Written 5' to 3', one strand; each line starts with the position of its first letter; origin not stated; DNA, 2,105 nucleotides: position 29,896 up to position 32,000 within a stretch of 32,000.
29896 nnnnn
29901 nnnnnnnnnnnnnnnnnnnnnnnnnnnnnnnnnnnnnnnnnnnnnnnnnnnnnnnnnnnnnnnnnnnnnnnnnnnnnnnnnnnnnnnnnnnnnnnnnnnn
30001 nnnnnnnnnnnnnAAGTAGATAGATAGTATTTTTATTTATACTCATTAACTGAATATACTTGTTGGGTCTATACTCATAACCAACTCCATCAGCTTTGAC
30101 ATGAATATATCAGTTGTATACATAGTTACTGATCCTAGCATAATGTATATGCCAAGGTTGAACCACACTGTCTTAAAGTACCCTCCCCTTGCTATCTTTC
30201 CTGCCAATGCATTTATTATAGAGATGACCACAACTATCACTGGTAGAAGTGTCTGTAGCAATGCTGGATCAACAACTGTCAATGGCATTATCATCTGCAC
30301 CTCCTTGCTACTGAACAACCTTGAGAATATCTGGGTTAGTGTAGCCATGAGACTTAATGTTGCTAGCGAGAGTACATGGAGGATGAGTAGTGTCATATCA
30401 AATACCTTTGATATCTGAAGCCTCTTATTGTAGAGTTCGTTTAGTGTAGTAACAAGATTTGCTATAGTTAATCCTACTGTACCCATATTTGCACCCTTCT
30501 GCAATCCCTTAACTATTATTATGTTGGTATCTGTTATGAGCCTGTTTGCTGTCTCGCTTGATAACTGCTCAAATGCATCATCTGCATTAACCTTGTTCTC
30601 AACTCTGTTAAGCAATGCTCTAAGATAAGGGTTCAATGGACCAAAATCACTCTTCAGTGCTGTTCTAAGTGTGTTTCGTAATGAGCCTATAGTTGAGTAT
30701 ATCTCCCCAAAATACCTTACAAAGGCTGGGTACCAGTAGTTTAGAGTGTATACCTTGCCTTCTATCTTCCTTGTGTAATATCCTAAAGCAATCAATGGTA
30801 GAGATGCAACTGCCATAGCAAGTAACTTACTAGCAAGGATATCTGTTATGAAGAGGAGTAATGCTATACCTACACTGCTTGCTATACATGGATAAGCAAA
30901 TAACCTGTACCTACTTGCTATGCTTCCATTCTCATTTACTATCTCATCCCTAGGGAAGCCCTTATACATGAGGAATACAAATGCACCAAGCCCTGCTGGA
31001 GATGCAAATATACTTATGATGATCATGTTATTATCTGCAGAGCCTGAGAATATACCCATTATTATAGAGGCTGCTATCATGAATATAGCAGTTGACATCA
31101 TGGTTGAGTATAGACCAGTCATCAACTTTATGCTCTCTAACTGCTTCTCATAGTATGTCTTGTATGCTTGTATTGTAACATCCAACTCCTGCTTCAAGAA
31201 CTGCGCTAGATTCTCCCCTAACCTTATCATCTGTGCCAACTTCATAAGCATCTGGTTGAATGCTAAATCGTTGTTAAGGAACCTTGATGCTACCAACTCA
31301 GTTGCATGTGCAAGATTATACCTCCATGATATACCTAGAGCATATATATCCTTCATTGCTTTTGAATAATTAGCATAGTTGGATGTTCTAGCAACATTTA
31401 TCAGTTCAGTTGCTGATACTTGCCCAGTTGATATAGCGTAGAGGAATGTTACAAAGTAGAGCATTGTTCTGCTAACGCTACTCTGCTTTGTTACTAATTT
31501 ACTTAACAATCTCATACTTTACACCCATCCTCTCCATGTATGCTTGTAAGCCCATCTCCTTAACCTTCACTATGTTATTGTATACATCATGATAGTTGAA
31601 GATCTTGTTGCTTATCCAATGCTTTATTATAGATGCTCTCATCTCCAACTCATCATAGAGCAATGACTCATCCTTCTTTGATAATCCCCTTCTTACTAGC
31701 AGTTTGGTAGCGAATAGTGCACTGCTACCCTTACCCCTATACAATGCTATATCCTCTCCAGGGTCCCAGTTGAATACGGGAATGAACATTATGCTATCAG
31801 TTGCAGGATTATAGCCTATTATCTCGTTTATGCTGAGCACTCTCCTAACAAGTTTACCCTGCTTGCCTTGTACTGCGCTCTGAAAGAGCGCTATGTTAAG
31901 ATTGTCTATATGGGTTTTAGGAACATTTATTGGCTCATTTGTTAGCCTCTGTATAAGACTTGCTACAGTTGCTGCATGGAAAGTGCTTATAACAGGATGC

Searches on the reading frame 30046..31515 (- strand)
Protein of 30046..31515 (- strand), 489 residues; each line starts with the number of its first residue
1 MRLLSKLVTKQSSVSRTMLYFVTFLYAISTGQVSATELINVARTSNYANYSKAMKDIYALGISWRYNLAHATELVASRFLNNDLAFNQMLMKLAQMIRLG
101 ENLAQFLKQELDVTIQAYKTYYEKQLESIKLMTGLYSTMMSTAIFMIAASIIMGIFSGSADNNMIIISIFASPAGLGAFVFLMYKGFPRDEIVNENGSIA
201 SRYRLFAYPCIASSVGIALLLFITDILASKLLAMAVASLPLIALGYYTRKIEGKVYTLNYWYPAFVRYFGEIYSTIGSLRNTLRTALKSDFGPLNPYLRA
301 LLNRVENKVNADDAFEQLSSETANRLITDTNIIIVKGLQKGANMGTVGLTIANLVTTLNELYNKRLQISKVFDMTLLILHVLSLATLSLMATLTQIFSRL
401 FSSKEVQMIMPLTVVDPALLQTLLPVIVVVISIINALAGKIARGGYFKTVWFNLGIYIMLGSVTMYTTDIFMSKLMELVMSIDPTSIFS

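Call 8: search_protein_families(library=pfam, proteins=[window:30046-31515:-], max_evalue=0.1)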
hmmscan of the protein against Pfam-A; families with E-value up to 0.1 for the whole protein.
window:30046-31515:- (489 aa): 1 family
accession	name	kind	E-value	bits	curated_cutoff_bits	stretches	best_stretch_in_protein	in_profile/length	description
PF00482.28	T2SSF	-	1.2e-07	32.2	25.2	2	25-147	5-121/125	Type II secretion system (T2SS), protein F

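Call 9: search_protein_families(library=ncbifam, proteins=[window:30046-31515:-], max_evalue=0.1)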
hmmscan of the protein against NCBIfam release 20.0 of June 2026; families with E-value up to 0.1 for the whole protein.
window:30046-31515:- (489 aa): 3 families
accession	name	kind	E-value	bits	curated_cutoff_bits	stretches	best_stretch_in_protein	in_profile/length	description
NF004705.1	PRK06041.1-3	equivalog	1.2e-161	538.9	400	1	13-477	2-463/465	archaellar assembly protein ArlJ/FlaJ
NF004704.2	PRK06041.1-2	equivalog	3.5e-50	171.2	550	1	8-476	69-554/555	archaellar assembly protein ArlJ/FlaJ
NF004703.2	PRK06041.1-1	equivalog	3.5e-36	124.6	570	1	6-465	28-510/525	archaellar assembly protein ArlJ/FlaJ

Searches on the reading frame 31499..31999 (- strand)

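Call 8: search_protein_families(library=pfam, proteins=[window:31499-31999:-], max_evalue=0.1)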
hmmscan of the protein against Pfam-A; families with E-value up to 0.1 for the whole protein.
window:31499-31999:- (166 aa): 0 families

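Call 73: search_protein_families(library=ncbifam, proteins=[window:31499-31999:-], max_evalue=0.01)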
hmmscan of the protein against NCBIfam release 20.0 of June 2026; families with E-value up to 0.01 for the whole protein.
window:31499-31999:- (166 aa): 1 family
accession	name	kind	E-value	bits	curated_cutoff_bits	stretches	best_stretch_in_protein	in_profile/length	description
NF058587.1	archaellum_moto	equivalog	2.6e-52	178.3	550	1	1-153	375-524/527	archaellum flagellar ATPase motor FlaI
